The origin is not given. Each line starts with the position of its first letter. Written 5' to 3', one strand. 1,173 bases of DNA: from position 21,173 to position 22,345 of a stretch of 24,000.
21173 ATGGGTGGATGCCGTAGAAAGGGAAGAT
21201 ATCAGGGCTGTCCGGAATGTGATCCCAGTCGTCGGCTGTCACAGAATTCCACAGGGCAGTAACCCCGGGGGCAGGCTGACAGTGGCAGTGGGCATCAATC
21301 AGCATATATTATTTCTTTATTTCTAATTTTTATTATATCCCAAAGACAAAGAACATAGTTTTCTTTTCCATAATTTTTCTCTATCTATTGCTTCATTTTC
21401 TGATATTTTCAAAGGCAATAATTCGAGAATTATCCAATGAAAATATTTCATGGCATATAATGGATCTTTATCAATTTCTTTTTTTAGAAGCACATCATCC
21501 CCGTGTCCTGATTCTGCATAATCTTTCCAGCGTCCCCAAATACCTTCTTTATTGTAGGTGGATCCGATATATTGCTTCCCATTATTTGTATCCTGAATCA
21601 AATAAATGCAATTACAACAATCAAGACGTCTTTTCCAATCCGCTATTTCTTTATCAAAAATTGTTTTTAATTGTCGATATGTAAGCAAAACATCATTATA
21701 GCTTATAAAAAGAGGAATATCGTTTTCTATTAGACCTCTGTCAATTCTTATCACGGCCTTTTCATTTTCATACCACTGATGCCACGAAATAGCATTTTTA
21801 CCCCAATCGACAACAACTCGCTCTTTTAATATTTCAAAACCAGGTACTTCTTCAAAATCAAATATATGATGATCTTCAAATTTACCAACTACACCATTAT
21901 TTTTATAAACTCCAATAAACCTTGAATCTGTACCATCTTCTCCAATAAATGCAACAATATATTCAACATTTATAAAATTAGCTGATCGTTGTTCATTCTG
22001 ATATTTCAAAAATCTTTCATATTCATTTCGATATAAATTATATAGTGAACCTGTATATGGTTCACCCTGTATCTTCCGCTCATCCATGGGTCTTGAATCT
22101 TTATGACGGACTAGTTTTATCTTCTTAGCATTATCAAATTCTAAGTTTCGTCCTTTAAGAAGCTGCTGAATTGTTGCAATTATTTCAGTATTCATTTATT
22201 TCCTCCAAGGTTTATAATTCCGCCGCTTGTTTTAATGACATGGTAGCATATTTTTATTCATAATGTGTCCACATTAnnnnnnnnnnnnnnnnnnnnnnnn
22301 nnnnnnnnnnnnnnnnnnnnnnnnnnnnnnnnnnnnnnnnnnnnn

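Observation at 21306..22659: AT-rich two-gene island (antitoxin-like ORF + GIY-YIG nuclease) inserted between tatD and murD: candidate toxin/defence or selfish module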

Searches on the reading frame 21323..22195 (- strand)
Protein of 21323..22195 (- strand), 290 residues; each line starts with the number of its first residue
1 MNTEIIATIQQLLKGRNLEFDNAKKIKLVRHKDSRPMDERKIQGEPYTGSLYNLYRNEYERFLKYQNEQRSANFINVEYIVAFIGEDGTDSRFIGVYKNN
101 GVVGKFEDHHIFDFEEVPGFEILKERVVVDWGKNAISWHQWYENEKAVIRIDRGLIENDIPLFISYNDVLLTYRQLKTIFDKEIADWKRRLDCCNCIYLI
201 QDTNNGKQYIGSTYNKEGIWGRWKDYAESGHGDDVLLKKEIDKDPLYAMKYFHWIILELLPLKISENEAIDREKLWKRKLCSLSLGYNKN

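Call 5: search_protein_families(library=padloc, proteins=[window:21323-22195:-], max_evalue=1)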
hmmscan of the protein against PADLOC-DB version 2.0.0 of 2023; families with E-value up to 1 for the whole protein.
window:21323-22195:- (290 aa): 3 families
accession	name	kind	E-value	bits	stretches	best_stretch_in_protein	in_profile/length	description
PDLC03973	UzuA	-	1.4e-78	262.2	1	7-290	3-278/278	-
PDLC03974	UzuA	-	8.1e-47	158.1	1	60-290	73-310/310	-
PDLC03701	HEase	-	4.8e-05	21.3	1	196-288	4-91/271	homing endonuclease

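Call 6: search_protein_families(library=ncbifam, proteins=[window:21323-22195:-], max_evalue=1)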
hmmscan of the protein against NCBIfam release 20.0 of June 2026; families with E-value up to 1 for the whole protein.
window:21323-22195:- (290 aa): 1 family
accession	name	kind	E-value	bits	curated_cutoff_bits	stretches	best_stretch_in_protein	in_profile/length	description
TIGR01453.1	grpIintron_endo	subfamily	2.5e-05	24.4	56.05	1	197-288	4-86/215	group I intron endonuclease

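Call 7: search_protein_families(library=phrogs, proteins=[window:21323-22195:-], max_evalue=1)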
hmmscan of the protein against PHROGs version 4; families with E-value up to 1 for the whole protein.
window:21323-22195:- (290 aa): 6 families
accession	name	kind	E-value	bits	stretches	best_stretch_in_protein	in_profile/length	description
phrog_26160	-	unknown function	6.3e-28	98.7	1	75-290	54-278/278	-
phrog_314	-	DNA, RNA and nucleotide metabolism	5.5e-07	29.9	1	195-289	179-262/574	homing endonuclease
phrog_7168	-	DNA, RNA and nucleotide metabolism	0.00019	22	1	195-289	2-93/284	homing endonuclease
phrog_5123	-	DNA, RNA and nucleotide metabolism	0.00054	20.9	1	197-290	4-89/152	homing endonuclease with GIY-YIG motif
phrog_447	-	other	0.032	15.1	1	180-216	12-48/148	NAD synthetase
phrog_3178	-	transcription regulation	0.095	14.1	0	1-37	35-73/125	Arc-like DNA binding domain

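Call 10: search_protein_families(library=pfam, proteins=[window:21323-22195:-], max_evalue=1)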
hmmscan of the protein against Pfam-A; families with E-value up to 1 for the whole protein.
window:21323-22195:- (290 aa): 1 family
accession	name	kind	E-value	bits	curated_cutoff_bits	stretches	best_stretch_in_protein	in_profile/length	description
PF01541.30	GIY-YIG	-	3.9e-05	24.3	22.6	1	195-280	2-72/78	GIY-YIG catalytic domain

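Call 19: find_homologous_proteins(query=window:21323-22195:-)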
Query window:21323-22195:- (290 aa): 642 proteins with E <= 0.001 among 1128 candidates; the best 120 are listed.
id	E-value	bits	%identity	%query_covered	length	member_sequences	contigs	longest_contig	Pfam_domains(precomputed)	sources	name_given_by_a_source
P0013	1.5e-196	670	100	100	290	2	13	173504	-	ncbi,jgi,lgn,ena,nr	ncbi:MAG: GIY-YIG nuclease family protein [Spirochaetia bacterium]|jgi:hypothetical protein|nr:GIY-Y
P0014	3.7e-186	636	94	100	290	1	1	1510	-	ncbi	-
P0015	6.2e-160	550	80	100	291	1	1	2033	-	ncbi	-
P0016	7.4e-148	510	74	100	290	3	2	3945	-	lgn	-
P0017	1.2e-146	506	74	100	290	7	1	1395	-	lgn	-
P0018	2.4e-146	505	74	100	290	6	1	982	-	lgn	-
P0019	3.4e-143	495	72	100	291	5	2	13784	-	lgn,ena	-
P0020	1.4e-142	493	73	100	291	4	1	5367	PF01541.31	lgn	-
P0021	1.6e-142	492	72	100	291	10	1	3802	-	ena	-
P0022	1.5e-141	489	71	100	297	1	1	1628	-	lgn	-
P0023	1.5e-141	489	72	99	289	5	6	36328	-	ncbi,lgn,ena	-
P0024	2.0e-141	489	71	100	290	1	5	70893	-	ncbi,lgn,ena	-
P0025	4.0e-139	481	72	95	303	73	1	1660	PF01541.31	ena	-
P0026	5.5e-109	382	61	99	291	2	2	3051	PF01541.31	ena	-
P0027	5.5e-108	379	58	99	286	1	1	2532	-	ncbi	-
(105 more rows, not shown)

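Call 21: find_encoding_contigs(protein=P0013, flank=6000, max_places=10)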
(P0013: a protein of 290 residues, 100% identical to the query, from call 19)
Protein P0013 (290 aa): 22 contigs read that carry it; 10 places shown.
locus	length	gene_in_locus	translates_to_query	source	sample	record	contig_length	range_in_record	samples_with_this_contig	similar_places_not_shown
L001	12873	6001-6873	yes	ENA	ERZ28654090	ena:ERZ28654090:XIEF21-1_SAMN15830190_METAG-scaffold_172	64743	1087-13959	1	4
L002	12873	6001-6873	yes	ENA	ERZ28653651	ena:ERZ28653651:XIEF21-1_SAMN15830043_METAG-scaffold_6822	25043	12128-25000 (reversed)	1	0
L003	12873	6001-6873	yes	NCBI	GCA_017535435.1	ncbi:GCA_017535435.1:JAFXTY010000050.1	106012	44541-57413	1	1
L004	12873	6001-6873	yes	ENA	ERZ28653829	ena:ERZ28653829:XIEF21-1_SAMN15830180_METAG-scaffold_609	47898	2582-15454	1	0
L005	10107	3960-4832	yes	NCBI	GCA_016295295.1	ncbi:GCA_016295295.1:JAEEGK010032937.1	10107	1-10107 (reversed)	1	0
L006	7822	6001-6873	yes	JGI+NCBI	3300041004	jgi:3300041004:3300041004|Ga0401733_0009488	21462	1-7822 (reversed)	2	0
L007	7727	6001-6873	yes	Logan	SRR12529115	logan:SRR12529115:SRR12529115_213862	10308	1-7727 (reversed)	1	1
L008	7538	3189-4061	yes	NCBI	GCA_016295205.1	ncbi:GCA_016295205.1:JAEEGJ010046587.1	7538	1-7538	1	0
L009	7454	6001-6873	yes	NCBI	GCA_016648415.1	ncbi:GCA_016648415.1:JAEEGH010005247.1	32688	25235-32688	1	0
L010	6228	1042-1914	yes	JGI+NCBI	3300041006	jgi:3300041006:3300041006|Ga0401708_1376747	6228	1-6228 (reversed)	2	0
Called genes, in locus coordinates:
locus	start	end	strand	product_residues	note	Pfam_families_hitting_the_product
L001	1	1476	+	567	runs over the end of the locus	PF00501:AMP-binding, PF23562:AMP-binding_C_3 (faint)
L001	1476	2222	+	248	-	PF00977:His_biosynth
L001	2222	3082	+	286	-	PF02219:MTHFR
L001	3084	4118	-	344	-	PF19580:Exo_endo_phos_3, PF03372:Exo_endo_phos (weak)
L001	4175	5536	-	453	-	PF21799:MurD-like_N, PF08245:Mur_ligase_M, PF02875:Mur_ligase_C (weak)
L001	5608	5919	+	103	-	-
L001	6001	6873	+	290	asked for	-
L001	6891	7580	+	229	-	PF01026:TatD_DNase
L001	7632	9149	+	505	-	PF08903:DUF1846, PF20921:DUF1846_C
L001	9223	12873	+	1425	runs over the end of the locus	PF01869:BcrAD_BadFG, PF09989:DUF2229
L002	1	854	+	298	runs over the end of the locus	?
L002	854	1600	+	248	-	PF00977:His_biosynth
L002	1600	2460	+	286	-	PF02219:MTHFR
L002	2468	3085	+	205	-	PF03692:CxxCxxCC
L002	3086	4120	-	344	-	PF19580:Exo_endo_phos_3, PF03372:Exo_endo_phos (weak)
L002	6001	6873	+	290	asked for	-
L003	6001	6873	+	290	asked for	-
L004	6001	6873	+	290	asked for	-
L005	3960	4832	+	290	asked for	-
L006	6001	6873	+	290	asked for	-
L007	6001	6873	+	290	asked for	-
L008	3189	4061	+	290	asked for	-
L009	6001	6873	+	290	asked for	-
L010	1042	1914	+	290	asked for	-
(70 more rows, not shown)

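Call 38: find_encoding_contigs(protein=P0024, flank=5000, max_places=4)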
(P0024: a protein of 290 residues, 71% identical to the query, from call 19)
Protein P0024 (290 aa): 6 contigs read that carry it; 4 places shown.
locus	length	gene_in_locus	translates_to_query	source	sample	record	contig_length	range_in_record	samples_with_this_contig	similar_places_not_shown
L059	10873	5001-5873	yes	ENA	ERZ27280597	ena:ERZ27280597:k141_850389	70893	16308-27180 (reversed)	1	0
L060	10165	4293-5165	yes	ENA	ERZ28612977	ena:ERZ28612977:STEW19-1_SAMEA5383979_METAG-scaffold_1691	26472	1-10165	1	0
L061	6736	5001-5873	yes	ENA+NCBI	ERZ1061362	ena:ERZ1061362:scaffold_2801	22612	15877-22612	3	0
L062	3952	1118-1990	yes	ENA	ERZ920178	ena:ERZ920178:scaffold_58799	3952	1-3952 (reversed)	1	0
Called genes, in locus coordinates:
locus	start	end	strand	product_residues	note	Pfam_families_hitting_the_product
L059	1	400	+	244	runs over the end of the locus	PF02517:Rce1-like (weak)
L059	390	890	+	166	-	PF03551:PadR (weak)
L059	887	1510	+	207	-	PF01602:Adaptin_N (faint), PF20168:PDS5, PF02985:HEAT (faint), PF13646:HEAT_2 (weak), PF00514:Arm (faint), PF13513:HEAT_EZ (faint)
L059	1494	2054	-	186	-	-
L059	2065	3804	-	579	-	PF02554:CstA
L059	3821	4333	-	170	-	PF26226:DUF8052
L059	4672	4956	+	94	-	-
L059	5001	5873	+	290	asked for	-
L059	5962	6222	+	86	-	PF02604:PhdYeFM_antitox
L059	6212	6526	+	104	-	PF05016:ParE_toxin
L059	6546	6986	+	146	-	PF00583:Acetyltransf_1, PF13673:Acetyltransf_10 (weak), PF13508:Acetyltransf_7, PF08445:FR47 (faint)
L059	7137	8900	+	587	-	PF01336:tRNA_anti-codon, PF00152:tRNA-synt_2, PF02938:GAD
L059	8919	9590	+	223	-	PF00156:Pribosyltran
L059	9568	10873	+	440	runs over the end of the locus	-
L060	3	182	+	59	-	?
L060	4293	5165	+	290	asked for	-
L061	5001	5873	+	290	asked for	-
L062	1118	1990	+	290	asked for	-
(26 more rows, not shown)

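Call 39: find_encoding_contigs(protein=P0023, flank=5000, max_places=4)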
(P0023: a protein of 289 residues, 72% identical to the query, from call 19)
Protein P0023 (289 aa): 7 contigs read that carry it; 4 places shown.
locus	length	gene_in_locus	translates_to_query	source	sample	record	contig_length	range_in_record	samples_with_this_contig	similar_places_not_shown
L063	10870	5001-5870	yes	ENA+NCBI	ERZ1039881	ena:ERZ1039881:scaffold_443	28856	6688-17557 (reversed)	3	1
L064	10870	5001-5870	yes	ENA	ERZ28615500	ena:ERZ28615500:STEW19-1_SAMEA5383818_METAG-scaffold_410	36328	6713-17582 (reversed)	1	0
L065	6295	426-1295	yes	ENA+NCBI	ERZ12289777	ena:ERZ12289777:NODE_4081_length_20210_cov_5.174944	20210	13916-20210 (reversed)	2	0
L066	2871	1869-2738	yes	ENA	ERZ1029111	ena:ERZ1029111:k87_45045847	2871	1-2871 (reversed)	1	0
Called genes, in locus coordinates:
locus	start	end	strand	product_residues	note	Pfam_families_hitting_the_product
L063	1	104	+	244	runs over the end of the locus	PF02517:Rce1-like (weak)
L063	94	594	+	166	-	PF03551:PadR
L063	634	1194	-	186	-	-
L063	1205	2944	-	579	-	PF02554:CstA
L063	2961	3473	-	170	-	PF26226:DUF8052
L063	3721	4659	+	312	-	PF21598:PvuRts1I-like_N, PF18491:SRA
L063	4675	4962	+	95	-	-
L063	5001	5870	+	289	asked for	-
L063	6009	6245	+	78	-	PF14076:DUF4258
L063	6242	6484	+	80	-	PF15731:MqsA_antitoxin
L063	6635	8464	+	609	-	PF01336:tRNA_anti-codon, PF00152:tRNA-synt_2, PF02938:GAD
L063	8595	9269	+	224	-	PF00156:Pribosyltran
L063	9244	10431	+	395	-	-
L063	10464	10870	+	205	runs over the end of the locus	PF00300:His_Phos_1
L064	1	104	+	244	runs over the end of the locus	PF02517:Rce1-like (weak)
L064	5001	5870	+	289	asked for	-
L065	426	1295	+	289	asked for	-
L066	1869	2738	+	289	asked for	-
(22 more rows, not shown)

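Call 40: find_encoding_contigs(protein=P0019, flank=5000, max_places=3)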
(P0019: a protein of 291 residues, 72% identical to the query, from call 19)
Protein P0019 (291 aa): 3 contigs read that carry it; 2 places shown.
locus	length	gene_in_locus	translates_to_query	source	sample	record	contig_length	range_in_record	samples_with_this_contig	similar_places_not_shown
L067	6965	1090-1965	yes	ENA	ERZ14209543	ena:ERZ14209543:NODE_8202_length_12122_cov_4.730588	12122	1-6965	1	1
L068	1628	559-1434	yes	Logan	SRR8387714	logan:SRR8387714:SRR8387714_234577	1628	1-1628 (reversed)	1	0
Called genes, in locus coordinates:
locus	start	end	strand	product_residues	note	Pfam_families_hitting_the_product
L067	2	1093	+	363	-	?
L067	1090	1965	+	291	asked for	-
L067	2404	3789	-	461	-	PF03023:MurJ (weak), PF01943:Polysacc_synt (faint), PF01554:MatE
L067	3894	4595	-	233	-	PF19775:DUF6261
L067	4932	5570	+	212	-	-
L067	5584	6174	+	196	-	PF01844:HNH, PF14279:HNH_5 (weak)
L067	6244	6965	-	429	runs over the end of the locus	PF01966:HD (weak), PF13286:HD_assoc (faint)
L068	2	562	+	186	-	?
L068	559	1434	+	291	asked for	-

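Call 49: search_protein_families(library=padloc, proteins=[L059:4672-4953:+], max_evalue=0.1)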
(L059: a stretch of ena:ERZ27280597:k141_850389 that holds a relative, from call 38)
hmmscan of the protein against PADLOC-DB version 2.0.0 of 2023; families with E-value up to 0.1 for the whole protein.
L059:4672-4953:+ (94 aa): 0 families

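Call 50: search_protein_families(library=pfam, proteins=[L059:4672-4953:+], max_evalue=0.1)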
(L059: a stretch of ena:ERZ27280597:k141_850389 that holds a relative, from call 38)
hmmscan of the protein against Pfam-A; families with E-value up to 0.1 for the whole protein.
L059:4672-4953:+ (94 aa): 0 families

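Call 52: find_related_loci(query=A2, collection=metagenome_contigs, flank=3000)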
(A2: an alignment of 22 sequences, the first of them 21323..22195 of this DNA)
Query A2 (290 aa) in metagenome_contigs; peptide patterns used: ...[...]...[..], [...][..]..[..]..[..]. (x = any residue, [..] = any of these).
259 stretches matched a pattern; 164 encode a relative of the query (tblastn E <= 1e-3); the best 80 are kept; 80 distinct loci.
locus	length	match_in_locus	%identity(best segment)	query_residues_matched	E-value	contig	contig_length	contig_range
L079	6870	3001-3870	100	1-290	0e+0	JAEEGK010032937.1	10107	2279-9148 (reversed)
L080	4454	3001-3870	100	1-290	0e+0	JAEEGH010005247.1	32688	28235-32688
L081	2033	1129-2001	80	1-290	6e-176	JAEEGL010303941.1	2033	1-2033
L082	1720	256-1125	73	1-290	3e-161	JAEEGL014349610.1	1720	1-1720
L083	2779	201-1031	72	15-290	9e-145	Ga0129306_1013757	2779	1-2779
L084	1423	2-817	72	20-290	8e-148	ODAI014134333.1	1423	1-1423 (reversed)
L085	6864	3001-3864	56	1-290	5e-109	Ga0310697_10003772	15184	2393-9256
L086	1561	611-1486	56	2-290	2e-116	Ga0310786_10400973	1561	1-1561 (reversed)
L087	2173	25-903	58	1-290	1e-113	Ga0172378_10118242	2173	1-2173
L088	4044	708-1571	55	1-290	7e-108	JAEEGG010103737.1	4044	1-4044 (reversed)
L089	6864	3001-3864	54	1-290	3e-106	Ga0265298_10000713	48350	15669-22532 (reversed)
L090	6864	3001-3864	59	6-290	4e-106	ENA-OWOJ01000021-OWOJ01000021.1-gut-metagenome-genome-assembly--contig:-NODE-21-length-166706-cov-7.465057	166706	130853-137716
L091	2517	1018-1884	58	6-290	2e-108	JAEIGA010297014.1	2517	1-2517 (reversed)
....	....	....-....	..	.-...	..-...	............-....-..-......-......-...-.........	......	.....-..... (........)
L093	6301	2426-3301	54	1-290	1e-103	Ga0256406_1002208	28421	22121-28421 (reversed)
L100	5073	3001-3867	55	6-290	2e-100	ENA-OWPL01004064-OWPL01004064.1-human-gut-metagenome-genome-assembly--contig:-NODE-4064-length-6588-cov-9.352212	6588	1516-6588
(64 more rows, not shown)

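Call 53: search_dna_similar(query=window:21323-22195:-, collection=phages, mode=protein, max_rows=15)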
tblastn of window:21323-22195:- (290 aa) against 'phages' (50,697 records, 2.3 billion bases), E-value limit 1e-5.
Records with a match: 3; places in all: 3; records where one place covers at least 80% of the query: 0.
Best place of each record, by identity: <60% 3.
By first word of the organism name: Klebsiella 2; Bacteriophage 1.
By host as written in the record: Klebsiella pneumoniae ST13-OXA48 1; Klebsiella pneumoniae subsp. pneumoniae LC-1825/18 1; - 1.
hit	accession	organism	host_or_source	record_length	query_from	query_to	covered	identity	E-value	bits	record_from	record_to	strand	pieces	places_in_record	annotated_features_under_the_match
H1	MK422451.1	Klebsiella phage ST13-OXA48phi12.3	Klebsiella pneumoniae ST13-OXA48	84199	73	290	75%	28.4%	3e-19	93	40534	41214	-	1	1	GIY-YIG nuclease family protein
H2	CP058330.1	Klebsiella phage vB_Kpn_1825-KPC53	Klebsiella pneumoniae subsp. pneumoniae ...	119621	73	290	75%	28.4%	3e-19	93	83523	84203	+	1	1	record has no annotation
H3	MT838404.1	Bacteriophage sp.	human fecal samples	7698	184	290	37%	30.3%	2e-8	61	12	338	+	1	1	record has no annotation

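Call 55: predict_structure(alignment_id=A2)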
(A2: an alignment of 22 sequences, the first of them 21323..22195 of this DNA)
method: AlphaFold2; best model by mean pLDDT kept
length: 290 residues; sequences in the alignment: 22
mean_pLDDT: 87.5   pTM: 0.56
mean pLDDT of the five models: 87.5, 82.0, 80.3, 76.0, 75.6
residues with pLDDT >= 90: 169; 70-90: 99; 50-70: 13; < 50: 9
segments of 3 or more residues with pLDDT < 50: 1-3, 288-290
pLDDT, mean of each block of 10 residues (from residue 1): 71 94 96 87 90 85 94 95 83 96 95 96 85 79 88 58 82 92 90 94 90 92 92 87 90 94 92 90 61
secondary structure, 60 per line:
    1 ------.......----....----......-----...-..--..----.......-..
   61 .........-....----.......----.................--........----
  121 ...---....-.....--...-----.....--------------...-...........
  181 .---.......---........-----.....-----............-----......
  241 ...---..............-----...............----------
elements in order: H9-13 H18-21 E26-31 H51-57 H59-67 H71-74 E79-85 E90-106 E109-116 E127-130 H132-136 E139-141 E147-151 E170-172 H173-181 H185-191 E195-202 E208-212 H218-229 H235-243 H247-251 E252-260 H266-280

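Call 59: fold_search(model_id=the predicted structure, library=pdb)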
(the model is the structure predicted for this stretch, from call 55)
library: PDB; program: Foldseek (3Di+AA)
matches with E <= 10: 396; with E <= 0.001: 0
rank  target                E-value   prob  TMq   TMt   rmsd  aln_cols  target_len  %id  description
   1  1mk0                  1.3e-03  1.00  0.25  0.64   3.9        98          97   30  catalytic domain of intron endonuclease I-TevI, E75A mutant (released 2002-10-30)
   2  1ln0_A                4.7e-03  1.00  0.25  0.66   3.6        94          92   32  Structure of the Catalytic Domain of Homing Endonuclease I-TevI (released 2002-10-30)
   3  1ln0_B                5.0e-03  1.00  0.25  0.66   3.7        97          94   32  Structure of the Catalytic Domain of Homing Endonuclease I-TevI (released 2002-10-30)
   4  5l09_A                8.0e-02  0.13  0.14  0.20  11.4       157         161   10  Crystal Structure of Quorum-Sensing Transcriptional Activator from Yersinia enterocolitica in complex with 3-oxo-N-[(3 (released 2016-09-07)
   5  5l07_B                1.0e-01  0.15  0.14  0.20  11.6       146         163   10  Crystal Structure of Quorum-Sensing Transcriptional Activator from Yersinia enterocolitica (released 2016-09-07)
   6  7r3e_A                1.2e-01  0.10  0.12  0.08  12.3       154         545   15  Fusion construct of PqsE and RhlR in complex with the synthetic antagonist mBTL (released 2022-12-14)
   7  8pv1_Cf               1.5e-01  0.35  0.14  0.15  11.7        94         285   10  Chaetomium thermophilum pre-60S State 6 - pre-5S rotation - L1 intermediate - composite structure (released 2023-11-15)
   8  9u75_A                1.7e-01  0.57  0.20  0.22   5.0        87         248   18  5hmC specific restriction endonuclease Escherichia coli E. coli O157:H7 PD-T4-3 (released 2026-02-11)
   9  3oqg_A                2.4e-01  0.20  0.16  0.24  11.0       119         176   11  Restriction endonuclease HPY188I in complex with substrate DNA (released 2010-10-20)
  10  9r2r_C                3.3e-01  0.08  0.12  0.18  14.9       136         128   12  De novo designed M7 protein fold (released 2025-05-14)
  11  3qph_A                3.5e-01  0.03  0.11  0.10  18.0       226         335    8  The three-dimensional structure of TrmB, a global transcriptional regulator of the hyperthermophilic archaeon Pyrococc (released 2012-05-30)
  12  3mfh_A                3.7e-01  0.18  0.18  0.12   7.1       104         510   10  DNA Polymerase Eta in Complex With Undamaged DNA (released 2010-06-23)
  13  5z1g_B                5.4e-01  0.05  0.10  0.12  13.5       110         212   13  Structure of the Brx1 and Ebp2 complex (released 2018-04-11)
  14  3wdi_A                5.4e-01  0.02  0.08  0.05  14.9       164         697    8  Crystal structure of Pullulanase complexed with maltotriose from Anoxybacillus sp. LM18-11 (released 2014-06-04)
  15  2w7o_A                5.7e-01  0.20  0.19  0.14   5.4       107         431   15  Structure and Activity of Bypass Synthesis by Human DNA Polymerase Kappa Opposite the 7,8-Dihydro-8-oxodeoxyguanosine  (released 2009-06-16)
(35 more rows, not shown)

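Call 60: search_solved_structures(query=A2, max_evalue=1)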
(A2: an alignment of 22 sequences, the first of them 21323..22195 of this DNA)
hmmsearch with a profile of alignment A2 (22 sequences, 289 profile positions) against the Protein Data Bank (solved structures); distinct sequences matched with E-value up to 1: 4.
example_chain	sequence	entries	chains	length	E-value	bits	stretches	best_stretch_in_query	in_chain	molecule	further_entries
1ln0_A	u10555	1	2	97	3.6e-06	29.9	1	196-287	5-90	intron-associated endonuclease 1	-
1mk0_A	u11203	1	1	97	6.5e-05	25.8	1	196-287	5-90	Intron-associated endonuclease 1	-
3npz_B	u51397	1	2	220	0.91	12.2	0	181-239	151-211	Prolactin receptor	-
3ew3_B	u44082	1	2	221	0.92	12.2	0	181-239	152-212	Prolactin receptor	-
